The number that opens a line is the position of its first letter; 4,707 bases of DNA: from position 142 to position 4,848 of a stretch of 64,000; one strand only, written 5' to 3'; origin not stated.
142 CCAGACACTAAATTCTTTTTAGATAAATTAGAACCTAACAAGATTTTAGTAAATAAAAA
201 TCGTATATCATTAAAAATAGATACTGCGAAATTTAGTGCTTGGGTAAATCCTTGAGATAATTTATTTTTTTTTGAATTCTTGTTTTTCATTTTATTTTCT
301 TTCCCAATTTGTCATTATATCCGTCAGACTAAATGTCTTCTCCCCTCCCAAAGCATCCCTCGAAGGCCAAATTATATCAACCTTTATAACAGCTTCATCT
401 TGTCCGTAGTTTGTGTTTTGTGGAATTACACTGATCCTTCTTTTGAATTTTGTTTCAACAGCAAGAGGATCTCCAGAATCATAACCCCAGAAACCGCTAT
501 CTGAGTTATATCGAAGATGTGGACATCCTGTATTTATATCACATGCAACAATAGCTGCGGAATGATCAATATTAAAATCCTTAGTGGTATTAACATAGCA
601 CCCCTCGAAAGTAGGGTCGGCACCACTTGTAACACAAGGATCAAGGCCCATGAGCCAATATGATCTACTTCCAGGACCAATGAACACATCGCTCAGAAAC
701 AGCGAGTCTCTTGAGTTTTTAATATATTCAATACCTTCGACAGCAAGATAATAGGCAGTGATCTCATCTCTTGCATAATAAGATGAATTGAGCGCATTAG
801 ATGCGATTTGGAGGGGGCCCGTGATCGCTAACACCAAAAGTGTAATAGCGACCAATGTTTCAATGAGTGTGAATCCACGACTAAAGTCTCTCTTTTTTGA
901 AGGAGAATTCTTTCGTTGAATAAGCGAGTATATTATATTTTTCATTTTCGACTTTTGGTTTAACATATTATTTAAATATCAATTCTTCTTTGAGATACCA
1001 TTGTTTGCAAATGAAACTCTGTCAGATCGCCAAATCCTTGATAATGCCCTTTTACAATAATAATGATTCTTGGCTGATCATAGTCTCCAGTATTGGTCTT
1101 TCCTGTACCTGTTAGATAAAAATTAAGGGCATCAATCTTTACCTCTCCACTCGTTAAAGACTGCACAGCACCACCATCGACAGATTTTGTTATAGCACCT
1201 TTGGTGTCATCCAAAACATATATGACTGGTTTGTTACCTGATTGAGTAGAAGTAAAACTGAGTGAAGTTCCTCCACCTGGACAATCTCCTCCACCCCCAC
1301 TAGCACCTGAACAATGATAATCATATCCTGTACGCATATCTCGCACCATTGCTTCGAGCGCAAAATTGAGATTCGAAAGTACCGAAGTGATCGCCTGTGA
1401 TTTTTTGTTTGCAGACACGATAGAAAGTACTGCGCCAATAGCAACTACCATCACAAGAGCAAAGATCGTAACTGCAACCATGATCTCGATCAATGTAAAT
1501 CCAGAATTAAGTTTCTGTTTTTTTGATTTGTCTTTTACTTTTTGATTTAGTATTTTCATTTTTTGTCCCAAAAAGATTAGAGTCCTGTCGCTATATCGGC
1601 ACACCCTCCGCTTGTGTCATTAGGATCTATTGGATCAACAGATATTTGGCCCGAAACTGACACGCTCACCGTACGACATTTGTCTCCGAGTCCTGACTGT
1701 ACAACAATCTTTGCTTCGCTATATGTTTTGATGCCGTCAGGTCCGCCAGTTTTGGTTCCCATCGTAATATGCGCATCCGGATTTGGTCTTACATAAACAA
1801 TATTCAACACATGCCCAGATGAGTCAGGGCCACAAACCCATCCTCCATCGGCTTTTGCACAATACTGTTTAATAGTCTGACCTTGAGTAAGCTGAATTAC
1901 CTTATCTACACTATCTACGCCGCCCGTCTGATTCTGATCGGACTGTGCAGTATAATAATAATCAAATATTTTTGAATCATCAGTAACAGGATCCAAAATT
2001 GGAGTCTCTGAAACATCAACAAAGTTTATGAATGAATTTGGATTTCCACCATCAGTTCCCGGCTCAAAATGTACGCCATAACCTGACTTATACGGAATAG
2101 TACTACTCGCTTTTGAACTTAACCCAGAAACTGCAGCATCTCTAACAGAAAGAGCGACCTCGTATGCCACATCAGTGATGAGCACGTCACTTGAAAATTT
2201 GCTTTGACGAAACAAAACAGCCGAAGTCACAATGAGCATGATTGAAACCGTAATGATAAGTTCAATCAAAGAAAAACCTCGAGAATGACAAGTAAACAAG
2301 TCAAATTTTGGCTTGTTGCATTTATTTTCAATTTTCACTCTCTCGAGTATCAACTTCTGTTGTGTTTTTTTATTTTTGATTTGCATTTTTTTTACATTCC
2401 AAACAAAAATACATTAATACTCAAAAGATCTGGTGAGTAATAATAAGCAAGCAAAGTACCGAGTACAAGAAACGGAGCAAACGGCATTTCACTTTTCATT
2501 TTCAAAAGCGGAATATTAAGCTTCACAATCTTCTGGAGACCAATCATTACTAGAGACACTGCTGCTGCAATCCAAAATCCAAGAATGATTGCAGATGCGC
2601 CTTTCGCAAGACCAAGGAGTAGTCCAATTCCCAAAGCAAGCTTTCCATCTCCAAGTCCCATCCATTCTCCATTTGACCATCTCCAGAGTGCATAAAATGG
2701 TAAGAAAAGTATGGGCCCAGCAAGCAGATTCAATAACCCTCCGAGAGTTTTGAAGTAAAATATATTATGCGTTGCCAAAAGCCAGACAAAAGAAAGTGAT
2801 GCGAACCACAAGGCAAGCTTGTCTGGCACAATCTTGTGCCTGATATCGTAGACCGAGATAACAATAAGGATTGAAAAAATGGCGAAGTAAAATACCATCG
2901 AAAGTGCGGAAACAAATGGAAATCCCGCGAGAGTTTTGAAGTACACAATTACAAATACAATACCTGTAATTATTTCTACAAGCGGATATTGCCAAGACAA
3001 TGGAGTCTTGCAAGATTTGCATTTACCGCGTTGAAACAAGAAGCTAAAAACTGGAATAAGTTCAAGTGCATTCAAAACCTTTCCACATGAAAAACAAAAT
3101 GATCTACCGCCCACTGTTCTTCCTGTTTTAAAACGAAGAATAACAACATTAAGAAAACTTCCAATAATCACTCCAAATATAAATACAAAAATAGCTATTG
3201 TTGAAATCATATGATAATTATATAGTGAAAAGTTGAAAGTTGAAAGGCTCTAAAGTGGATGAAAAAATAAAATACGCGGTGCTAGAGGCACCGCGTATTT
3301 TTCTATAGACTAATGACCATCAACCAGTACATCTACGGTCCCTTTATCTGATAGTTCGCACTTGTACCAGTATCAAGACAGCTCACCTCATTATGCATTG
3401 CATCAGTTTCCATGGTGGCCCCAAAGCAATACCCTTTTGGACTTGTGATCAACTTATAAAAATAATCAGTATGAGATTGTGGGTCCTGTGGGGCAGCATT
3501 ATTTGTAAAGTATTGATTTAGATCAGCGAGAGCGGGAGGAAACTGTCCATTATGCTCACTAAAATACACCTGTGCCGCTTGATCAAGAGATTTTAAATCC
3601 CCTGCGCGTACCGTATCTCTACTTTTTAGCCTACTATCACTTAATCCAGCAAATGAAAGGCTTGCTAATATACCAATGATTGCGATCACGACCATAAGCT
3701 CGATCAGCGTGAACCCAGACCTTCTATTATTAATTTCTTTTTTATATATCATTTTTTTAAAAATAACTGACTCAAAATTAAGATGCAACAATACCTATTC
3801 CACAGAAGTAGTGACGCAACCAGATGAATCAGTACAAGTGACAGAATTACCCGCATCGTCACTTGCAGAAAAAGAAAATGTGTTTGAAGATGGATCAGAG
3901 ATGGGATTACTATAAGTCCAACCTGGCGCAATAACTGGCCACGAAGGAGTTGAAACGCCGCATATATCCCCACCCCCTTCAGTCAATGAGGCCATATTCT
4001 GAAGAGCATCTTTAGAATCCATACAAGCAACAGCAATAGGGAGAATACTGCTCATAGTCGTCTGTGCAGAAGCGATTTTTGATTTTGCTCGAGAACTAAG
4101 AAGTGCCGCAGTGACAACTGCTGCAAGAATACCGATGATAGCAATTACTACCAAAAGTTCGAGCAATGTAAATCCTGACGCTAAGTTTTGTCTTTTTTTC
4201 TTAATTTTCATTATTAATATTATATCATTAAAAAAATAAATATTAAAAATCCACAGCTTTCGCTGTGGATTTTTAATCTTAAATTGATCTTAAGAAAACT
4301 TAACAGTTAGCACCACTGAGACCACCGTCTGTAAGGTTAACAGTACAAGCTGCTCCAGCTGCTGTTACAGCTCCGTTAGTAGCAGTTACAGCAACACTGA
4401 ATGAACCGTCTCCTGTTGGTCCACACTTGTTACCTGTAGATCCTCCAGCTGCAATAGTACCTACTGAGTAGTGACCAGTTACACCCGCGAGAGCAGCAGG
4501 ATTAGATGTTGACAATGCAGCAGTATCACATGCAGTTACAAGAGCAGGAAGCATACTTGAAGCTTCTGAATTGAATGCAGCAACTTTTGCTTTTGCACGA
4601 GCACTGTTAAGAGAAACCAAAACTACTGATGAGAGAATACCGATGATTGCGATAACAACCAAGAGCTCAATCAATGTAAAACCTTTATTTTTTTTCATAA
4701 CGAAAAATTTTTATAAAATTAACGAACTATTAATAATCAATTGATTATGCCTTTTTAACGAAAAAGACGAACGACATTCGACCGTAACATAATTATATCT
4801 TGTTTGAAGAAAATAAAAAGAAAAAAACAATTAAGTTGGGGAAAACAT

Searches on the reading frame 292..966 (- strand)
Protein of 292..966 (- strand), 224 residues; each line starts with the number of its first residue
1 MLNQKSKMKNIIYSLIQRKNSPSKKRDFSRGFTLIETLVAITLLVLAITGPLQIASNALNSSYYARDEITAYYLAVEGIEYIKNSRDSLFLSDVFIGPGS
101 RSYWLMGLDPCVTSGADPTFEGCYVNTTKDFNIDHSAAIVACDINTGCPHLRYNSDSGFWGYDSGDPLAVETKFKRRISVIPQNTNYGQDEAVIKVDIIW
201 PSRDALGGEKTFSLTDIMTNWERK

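Call 15: search_protein_families(library=pfam, proteins=[window:292-966:-], max_evalue=0.001)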
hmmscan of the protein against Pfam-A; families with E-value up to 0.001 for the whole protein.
window:292-966:- (224 aa): 1 family
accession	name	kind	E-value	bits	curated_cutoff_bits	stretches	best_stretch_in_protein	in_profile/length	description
PF07963.17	N_methyl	-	1.4e-05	24.9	21.2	1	29-49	4-24/27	Prokaryotic N-terminal methylation motif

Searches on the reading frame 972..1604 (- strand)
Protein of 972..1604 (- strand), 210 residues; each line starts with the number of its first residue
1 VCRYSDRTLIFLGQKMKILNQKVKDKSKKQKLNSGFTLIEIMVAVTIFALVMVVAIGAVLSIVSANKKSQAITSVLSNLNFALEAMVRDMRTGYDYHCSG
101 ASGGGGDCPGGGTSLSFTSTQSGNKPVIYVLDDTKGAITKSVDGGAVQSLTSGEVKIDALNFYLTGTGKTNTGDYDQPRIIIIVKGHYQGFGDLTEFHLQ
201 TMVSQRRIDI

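Call 15: search_protein_families(library=pfam, proteins=[window:972-1604:-], max_evalue=0.001)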
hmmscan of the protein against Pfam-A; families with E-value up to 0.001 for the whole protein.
window:972-1604:- (210 aa): 1 family
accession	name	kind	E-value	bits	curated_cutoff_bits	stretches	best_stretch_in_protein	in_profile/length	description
PF07963.17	N_methyl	-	1.3e-06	28.1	21.2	1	33-55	4-26/27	Prokaryotic N-terminal methylation motif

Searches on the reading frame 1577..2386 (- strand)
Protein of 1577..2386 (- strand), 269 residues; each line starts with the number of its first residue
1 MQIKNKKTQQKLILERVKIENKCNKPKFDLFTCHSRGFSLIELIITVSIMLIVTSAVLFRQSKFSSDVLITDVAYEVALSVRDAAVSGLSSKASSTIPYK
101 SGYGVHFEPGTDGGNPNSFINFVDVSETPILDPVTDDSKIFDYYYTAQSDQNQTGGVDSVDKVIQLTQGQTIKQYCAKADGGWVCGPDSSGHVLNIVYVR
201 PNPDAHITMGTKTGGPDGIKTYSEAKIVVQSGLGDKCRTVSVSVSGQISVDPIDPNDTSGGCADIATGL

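Call 15: search_protein_families(library=pfam, proteins=[window:1577-2386:-], max_evalue=0.001)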
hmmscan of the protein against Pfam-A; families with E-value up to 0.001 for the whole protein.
window:1577-2386:- (269 aa): 1 family
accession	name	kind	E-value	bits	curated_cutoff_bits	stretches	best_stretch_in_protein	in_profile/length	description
PF07963.17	N_methyl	-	2.1e-06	27.5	21.2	1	35-58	4-27/27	Prokaryotic N-terminal methylation motif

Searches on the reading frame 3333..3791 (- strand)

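Call 15: search_protein_families(library=pfam, proteins=[window:3333-3791:-], max_evalue=0.001)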
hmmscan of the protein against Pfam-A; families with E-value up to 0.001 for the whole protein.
window:3333-3791:- (152 aa): 1 family
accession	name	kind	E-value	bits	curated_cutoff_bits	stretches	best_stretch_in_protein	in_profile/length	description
PF07963.17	N_methyl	-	2.7e-10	39.8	21.2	1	22-45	2-25/27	Prokaryotic N-terminal methylation motif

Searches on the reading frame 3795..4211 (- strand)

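Call 15: search_protein_families(library=pfam, proteins=[window:3795-4211:-], max_evalue=0.001)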
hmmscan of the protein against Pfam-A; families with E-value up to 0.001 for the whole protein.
window:3795-4211:- (138 aa): 1 family
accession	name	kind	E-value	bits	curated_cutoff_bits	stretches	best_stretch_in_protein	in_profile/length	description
PF07963.17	N_methyl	-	1.5e-07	31.1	21.2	1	12-33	5-26/27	Prokaryotic N-terminal methylation motif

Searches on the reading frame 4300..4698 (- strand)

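Call 15: search_protein_families(library=pfam, proteins=[window:4300-4698:-], max_evalue=0.001)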
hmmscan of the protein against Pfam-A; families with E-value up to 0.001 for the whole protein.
window:4300-4698:- (132 aa): 1 family
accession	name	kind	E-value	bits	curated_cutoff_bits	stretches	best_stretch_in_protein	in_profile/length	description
PF07963.17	N_methyl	-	4.7e-11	42.2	21.2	1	1-27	1-27/27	Prokaryotic N-terminal methylation motif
